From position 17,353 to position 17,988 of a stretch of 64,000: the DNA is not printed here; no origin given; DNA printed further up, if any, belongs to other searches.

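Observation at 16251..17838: Bacterial-type holo-ACP synthase (AcpS) in an archaeon, coupled to a nucleotide-sugar dehydrogenase, with no carrier protein in view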

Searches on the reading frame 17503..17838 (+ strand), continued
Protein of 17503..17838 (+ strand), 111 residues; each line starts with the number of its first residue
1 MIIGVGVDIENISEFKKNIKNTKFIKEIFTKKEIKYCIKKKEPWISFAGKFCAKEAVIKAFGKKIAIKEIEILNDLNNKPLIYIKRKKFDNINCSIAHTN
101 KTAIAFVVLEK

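Call 24: find_related_loci(query=A1, collection=genome_contigs, flank=10000)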
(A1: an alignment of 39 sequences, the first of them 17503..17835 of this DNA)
Query A1 (111 aa) in genome_contigs; peptide patterns used: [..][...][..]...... (x = any residue, [..] = any of these).
600 stretches matched a pattern (row limit reached: there are more); 549 encode a relative of the query (tblastn E <= 1e-3); the best 80 are kept; 80 distinct loci.
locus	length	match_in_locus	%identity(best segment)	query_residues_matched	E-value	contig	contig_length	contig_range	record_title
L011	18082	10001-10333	57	1-111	2e-37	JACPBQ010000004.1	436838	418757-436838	MAG: Candidatus Woesearchaeota archaeon isolate NC_groundwater_261_Ag_S-0.2um_40_15 S5_GD2017_2_S2_scaffold_59, whole ge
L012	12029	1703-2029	57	1-109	2e-36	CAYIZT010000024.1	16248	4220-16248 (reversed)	MAG TPA_asm: uncultured Methanosarcinales archaeon isolate ERP119705_co9_54 genome assembly, contig: NODE_4103_length_16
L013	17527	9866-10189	54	2-109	1e-34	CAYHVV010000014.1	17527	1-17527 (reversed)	MAG TPA_asm: uncultured Methanosarcinales archaeon isolate ERP119705_co15_611 genome assembly, contig: NODE_3257_length_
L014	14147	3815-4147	54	1-111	8e-33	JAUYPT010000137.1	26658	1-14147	MAG: Nanoarchaeota archaeon isolate C4_metabat.bin.53 C4_k141_442065, whole genome shotgun sequence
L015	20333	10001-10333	53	1-111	3e-32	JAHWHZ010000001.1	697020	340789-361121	MAG: Candidatus Woesearchaeota archaeon isolate Yap200.bin2.134 contig_6, whole genome shotgun sequence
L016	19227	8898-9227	50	1-110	2e-31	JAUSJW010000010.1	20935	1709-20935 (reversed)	MAG: Nanoarchaeota archaeon isolate E14_metabat.bin.33 E14_k141_477507, whole genome shotgun sequence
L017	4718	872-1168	53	10-110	2e-30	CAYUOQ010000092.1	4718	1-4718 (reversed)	MAG TPA_asm: uncultured Methanosarcinales archaeon isolate SRP269290_co3_865 genome assembly, contig: NODE_28270_length_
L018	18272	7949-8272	55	1-109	3e-30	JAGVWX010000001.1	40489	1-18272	Candidatus Pacearchaeota archaeon isolate RIFCSPHIGHO2_01_FULL_39_44 rifcsphigho2_01_scaffold_6418, whole genome shotgun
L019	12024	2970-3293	43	3-108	2e-24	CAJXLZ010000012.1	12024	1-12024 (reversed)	MAG TPA_asm: uncultured Desulfurellaceae bacterium isolate SRR4023291_bin.22_MetaBAT_v2.12.1_MAG genome assembly, contig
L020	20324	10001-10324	46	2-109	3e-24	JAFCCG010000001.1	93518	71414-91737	MAG: Chloroflexi bacterium isolate AB_1215_Bin_59 AB_1215_Bin_59.fna_scaffold_259, whole genome shotgun sequence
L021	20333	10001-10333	44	2-111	2e-23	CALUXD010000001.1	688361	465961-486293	MAG: uncultured Elusimicrobiales bacterium isolate BRZ_GG__bin76 genome assembly, contig: BRZ_GG__NODE_1_length_688361_c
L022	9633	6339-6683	47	1-111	4e-23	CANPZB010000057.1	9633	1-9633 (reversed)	MAG: Candidatus Gastranaerophilales bacterium isolate Lapin-002__bin79 genome assembly, contig: Lapin-002__NODE_9422_len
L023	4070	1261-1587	45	4-111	4e-23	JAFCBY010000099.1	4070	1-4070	Candidatus Falkowbacteria bacterium isolate AB_1215_Bin_116 AB_1215_Bin_116.fna_scaffold_60551, whole genome shotgun seq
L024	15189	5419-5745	41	3-108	5e-23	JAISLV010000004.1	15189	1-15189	MAG: Endomicrobium sp. isolate Im510_bin129 k119_882223, whole genome shotgun sequence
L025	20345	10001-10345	44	3-110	1e-22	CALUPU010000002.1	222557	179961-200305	MAG: Candidatus Gastranaerophilales bacterium isolate BRZ_N__bin99 genome assembly, contig: BRZ_N__NODE_124_length_22255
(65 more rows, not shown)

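Call 37: find_related_loci(query=A1, collection=metagenome_contigs, flank=8000)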
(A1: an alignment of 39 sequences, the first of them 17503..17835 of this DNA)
Query A1 (111 aa) in metagenome_contigs; peptide patterns used: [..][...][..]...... (x = any residue, [..] = any of these).
600 stretches matched a pattern (row limit reached: there are more); 559 encode a relative of the query (tblastn E <= 1e-3); the best 80 are kept; 80 distinct loci.
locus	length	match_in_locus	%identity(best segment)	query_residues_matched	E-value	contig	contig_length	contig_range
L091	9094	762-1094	55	1-111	3e-37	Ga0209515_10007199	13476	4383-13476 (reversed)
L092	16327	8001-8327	54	1-109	1e-35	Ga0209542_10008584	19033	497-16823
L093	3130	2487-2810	59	2-109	2e-35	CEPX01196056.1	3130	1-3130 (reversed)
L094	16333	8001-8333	53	1-111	1e-32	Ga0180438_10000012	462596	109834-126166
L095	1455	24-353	55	2-111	7e-33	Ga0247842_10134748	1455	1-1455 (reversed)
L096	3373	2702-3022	55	1-108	9e-31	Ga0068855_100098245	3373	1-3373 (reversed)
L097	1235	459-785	57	1-111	9e-31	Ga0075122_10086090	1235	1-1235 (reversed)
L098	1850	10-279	58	21-110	3e-30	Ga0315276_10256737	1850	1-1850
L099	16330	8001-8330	46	1-110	3e-29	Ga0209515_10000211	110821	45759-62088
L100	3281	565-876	47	5-108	1e-29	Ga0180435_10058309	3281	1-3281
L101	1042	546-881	52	1-111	1e-29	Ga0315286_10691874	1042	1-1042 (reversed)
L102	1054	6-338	47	1-111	2e-28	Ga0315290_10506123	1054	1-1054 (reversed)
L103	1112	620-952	43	2-108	7e-25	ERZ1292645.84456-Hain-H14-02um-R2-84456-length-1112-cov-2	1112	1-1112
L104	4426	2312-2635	45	2-111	9e-24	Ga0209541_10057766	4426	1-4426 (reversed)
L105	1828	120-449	41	3-109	9e-24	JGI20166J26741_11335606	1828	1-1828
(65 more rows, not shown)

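Call 39: find_encoding_contigs(protein=P0002, flank=10000, max_places=2)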
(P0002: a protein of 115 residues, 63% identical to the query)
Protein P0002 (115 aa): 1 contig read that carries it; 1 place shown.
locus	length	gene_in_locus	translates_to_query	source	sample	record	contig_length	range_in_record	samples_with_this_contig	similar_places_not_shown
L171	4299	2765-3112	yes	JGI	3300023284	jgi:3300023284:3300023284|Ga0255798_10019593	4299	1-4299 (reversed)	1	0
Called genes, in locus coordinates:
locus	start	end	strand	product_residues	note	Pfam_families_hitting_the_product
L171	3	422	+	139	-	?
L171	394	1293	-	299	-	-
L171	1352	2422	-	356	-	PF13472:Lipase_GDSL_2 (faint)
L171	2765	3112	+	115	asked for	PF01648:ACPS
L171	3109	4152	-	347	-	PF00364:Biotin_lipoyl, PF00198:2-oxoacid_dh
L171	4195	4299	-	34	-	?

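Call 40: find_encoding_contigs(protein=P0036, flank=10000, max_places=2)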
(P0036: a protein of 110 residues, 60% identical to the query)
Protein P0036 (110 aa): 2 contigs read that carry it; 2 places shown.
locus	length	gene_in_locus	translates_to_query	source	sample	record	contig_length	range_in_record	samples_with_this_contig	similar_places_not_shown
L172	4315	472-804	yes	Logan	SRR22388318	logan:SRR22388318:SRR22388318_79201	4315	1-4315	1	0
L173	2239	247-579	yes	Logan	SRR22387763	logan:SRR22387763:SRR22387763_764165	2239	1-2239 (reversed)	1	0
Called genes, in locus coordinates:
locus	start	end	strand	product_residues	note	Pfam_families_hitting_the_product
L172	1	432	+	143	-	?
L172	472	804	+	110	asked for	PF01648:ACPS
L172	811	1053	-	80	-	PF00550:PP-binding (weak)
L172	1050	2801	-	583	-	PF21211:FkbH_N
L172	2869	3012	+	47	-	-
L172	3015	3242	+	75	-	-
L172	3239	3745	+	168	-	PF00132:Hexapep, PF14602:Hexapep_2 (weak)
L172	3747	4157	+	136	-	PF01575:MaoC_dehydratas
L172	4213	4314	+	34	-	?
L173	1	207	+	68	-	?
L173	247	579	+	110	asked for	PF01648:ACPS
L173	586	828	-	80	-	PF00550:PP-binding (weak)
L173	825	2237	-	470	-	?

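Call 41: find_encoding_contigs(protein=P0009, flank=10000, max_places=2)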
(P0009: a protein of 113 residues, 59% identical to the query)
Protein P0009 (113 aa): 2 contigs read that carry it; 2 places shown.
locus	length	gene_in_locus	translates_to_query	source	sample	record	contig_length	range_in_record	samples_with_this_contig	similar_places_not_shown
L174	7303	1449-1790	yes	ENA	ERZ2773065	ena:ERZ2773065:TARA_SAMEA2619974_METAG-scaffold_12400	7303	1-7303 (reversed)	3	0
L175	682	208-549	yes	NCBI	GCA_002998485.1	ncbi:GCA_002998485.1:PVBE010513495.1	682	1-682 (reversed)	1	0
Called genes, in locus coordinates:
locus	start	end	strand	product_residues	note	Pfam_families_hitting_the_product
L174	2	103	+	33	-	?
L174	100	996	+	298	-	PF00535:Glycos_transf_2, PF13641:Glyco_tranf_2_3 (weak), PF10111:Glyco_tranf_2_2 (faint), PF13506:Glyco_transf_21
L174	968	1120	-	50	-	PF19451:DUF5989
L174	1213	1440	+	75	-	-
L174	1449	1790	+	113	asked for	PF01648:ACPS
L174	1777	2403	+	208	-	PF00198:2-oxoacid_dh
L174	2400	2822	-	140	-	PF01575:MaoC_dehydratas, PF13452:FAS1_DH_region (weak)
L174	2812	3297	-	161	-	PF00550:PP-binding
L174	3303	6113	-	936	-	PF00389:2-Hacid_dh, PF02826:2-Hacid_dh_C, PF00501:AMP-binding, PF13193:AMP-binding_C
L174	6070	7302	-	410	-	?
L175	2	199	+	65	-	?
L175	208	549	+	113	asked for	PF01648:ACPS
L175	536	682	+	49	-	?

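Call 43: search_solved_structures(query=window:17503-17835:+, max_evalue=0.001, show_alignments=1)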
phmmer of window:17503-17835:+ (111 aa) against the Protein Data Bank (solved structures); distinct sequences matched with E-value up to 0.001: 28.
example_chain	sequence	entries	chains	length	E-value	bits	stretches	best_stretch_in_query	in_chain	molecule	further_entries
4v58_A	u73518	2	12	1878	2.4e-12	50.2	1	5-106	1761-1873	FATTY ACID SYNTHASE ALPHA SUBUNITS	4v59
2was_B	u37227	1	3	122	2.8e-12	49.9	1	4-107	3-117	3-OXOACYL-[ACYL-CARRIER-PROTEIN] SYNTHASE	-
2was_A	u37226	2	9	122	5.3e-12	49.1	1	4-107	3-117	3-OXOACYL-[ACYL-CARRIER-PROTEIN] SYNTHASE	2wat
6u5w_A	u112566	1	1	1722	1.3e-11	47.9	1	4-106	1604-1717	Fatty acid synthase subunit alpha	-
9d47_C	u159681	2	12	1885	1.4e-11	47.7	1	4-106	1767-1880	Fatty acid synthase subunit alpha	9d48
6u5v_A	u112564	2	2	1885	1.4e-11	47.7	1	4-106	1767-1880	Fatty acid synthase subunit alpha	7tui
3hyk_A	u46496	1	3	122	2.2e-11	47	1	1-110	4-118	Holo-[acyl-carrier-protein] synthase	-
1f7l_A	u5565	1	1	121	2.4e-11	47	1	2-111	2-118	HOLO-(ACYL CARRIER PROTEIN) SYNTHASE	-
1f7t_A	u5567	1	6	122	2.5e-11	46.9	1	2-111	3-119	HOLO-(ACYL CARRIER PROTEIN) SYNTHASE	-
1f80_A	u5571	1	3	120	1.4e-10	44.5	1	4-111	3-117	HOLO-(ACYL CARRIER PROTEIN) SYNTHASE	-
9d4a_B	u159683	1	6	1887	6.6e-10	42.3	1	4-85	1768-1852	Fatty acid synthase subunit alpha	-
2uv8_A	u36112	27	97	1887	6.6e-10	42.3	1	4-85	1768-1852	FATTY ACID SYNTHASE SUBUNIT ALPHA (FAS2) | FATTY ACID SYNTHASE SUBUNIT ALPHA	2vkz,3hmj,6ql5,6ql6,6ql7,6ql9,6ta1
6u5t_A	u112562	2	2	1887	6.6e-10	42.3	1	4-85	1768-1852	Fatty acid synthase subunit alpha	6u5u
7q5s_A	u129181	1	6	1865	9.7e-10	41.8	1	5-85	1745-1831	3-oxoacyl-[acyl-carrier-protein] reductase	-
1fte_A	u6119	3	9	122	9.3e-09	38.6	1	1-110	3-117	ACYL CARRIER PROTEIN SYNTHASE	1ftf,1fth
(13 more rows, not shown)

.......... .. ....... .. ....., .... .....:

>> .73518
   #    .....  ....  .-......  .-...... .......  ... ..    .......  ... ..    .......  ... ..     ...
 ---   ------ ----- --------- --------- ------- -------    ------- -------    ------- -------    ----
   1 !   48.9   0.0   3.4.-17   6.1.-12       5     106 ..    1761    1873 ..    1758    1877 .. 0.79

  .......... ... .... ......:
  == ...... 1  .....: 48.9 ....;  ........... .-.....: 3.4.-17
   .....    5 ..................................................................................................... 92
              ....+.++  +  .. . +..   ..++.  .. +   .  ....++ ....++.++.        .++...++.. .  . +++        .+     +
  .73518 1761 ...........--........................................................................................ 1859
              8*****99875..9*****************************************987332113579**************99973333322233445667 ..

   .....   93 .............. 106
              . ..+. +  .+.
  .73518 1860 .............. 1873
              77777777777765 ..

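Call 50: search_protein_families(library=pfam, proteins=[L001:10384-10836:-, L001:10849-11070:-], max_evalue=0.1)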
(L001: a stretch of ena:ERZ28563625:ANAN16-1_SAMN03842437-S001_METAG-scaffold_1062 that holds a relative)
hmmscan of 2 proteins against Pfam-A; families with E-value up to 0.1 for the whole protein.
L001:10384-10836:- (150 aa): 1 family
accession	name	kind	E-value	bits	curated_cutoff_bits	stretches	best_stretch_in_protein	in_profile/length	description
PF25623.1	T4_CASP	-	0.085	12.8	27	0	36-75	57-96/247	T4-phage like capsid assembly scaffolding protein family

L001:10849-11070:- (73 aa): 0 families

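Call 53: search_protein_families(library=pfam, proteins=[L011:10345-11499:-, L011:11503-12498:-, L011:12479-13423:-, L011:13451-13699:+, L012:918-1148:+, L012:2066-2716:+, L171:394-1293:-, L015:10756-11709:-, L010:12127-12582:+, L016:10953-13379:+], max_evalue=0.001)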
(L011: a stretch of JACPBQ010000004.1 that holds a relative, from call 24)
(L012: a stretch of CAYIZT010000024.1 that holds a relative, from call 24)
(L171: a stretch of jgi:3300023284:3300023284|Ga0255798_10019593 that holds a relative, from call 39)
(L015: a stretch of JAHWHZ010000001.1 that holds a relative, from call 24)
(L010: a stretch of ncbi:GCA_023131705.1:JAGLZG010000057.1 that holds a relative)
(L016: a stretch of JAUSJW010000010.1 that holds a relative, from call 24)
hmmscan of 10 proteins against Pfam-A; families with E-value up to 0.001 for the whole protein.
L011:10345-11499:- (385 aa): 4 families
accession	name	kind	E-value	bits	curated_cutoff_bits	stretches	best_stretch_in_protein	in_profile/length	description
PF00198.28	2-oxoacid_dh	-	4.7e-49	167.4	23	1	168-384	3-225/232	2-oxoacid dehydrogenases acyltransferase (catalytic domain)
PF00364.28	Biotin_lipoyl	-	5.1e-11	42.7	22.1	1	8-72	3-66/73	Biotin-requiring enzyme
PF02817.22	E3_binding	-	3e-07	31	23.7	1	121-147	1-26/36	e3 binding domain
PF13533.13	Biotin_lipoyl_2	-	3.2e-05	24.1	29.8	0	22-43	11-32/32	Biotin-lipoyl like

L011:11503-12498:- (332 aa): 2 families
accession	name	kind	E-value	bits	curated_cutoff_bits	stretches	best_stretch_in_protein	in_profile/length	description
PF02780.25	Transketolase_C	-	3.2e-41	140.6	25.9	1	200-322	1-124/124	Transketolase, C-terminal domain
PF02779.29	Transket_pyr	-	5.2e-39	134.1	27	1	11-185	3-173/174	Transketolase, pyrimidine binding domain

L011:12479-13423:- (315 aa): 5 families
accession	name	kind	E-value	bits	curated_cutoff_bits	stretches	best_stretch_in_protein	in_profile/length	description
PF00676.26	E1_dh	-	5.7e-59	200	22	1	13-290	5-285/300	Dehydrogenase E1 component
PF13292.11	DXP_synthase_N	-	9.1e-10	38.7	21.2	1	90-200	92-200/274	1-deoxy-D-xylulose-5-phosphate synthase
PF00456.26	Transketolase_N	-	5.2e-07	29.4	22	1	126-236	139-248/334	Transketolase, thiamine diphosphate binding domain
PF02775.26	TPP_enzyme_C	-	5.1e-06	26.8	21.9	1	102-175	18-88/151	Thiamine pyrophosphate enzyme, C-terminal TPP binding domain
PF08608.17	Wyosine_form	-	0.00013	22.6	22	1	222-240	2-20/63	Wyosine base formation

L011:13451-13699:+ (83 aa): 0 families

L012:918-1148:+ (77 aa): 0 families

L012:2066-2716:+ (217 aa): 1 family
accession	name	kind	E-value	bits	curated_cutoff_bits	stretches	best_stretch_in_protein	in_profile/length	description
PF00198.28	2-oxoacid_dh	-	9.1e-27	94.4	23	1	14-210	26-225/232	2-oxoacid dehydrogenases acyltransferase (catalytic domain)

L171:394-1293:- (299 aa): 1 family
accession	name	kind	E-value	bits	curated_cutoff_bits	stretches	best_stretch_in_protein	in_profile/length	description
PF05050.19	Methyltransf_21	-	0.00011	22.9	22.7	1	92-200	49-153/173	Methyltransferase FkbM domain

L015:10756-11709:- (318 aa): 6 families
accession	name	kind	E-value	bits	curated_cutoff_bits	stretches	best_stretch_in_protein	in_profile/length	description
PF13489.12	Methyltransf_23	-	4.5e-15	56.2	27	1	155-272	20-127/164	Methyltransferase domain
PF08242.18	Methyltransf_12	-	1.5e-12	48.5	30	1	162-258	1-97/98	Methyltransferase domain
PF13847.12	Methyltransf_31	-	1.1e-10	41.8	27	1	159-263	5-111/145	Methyltransferase domain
PF08241.18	Methyltransf_11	-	1.3e-10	42.2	21.2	1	162-261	1-95/95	Methyltransferase domain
PF13649.12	Methyltransf_25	-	1.8e-09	38.6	27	1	161-255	1-95/97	Methyltransferase domain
PF05219.18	DREV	-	0.00059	19.5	26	1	157-310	94-231/265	DREV methyltransferase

L010:12127-12582:+ (152 aa): 0 families

L016:10953-13379:+ (809 aa): 1 family
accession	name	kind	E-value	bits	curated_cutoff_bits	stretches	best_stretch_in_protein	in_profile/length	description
PF10131.15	PTPS_related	-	2.3e-09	36.7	26.4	1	625-713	476-566/621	6-pyruvoyl-tetrahydropterin synthase related domain; membrane protein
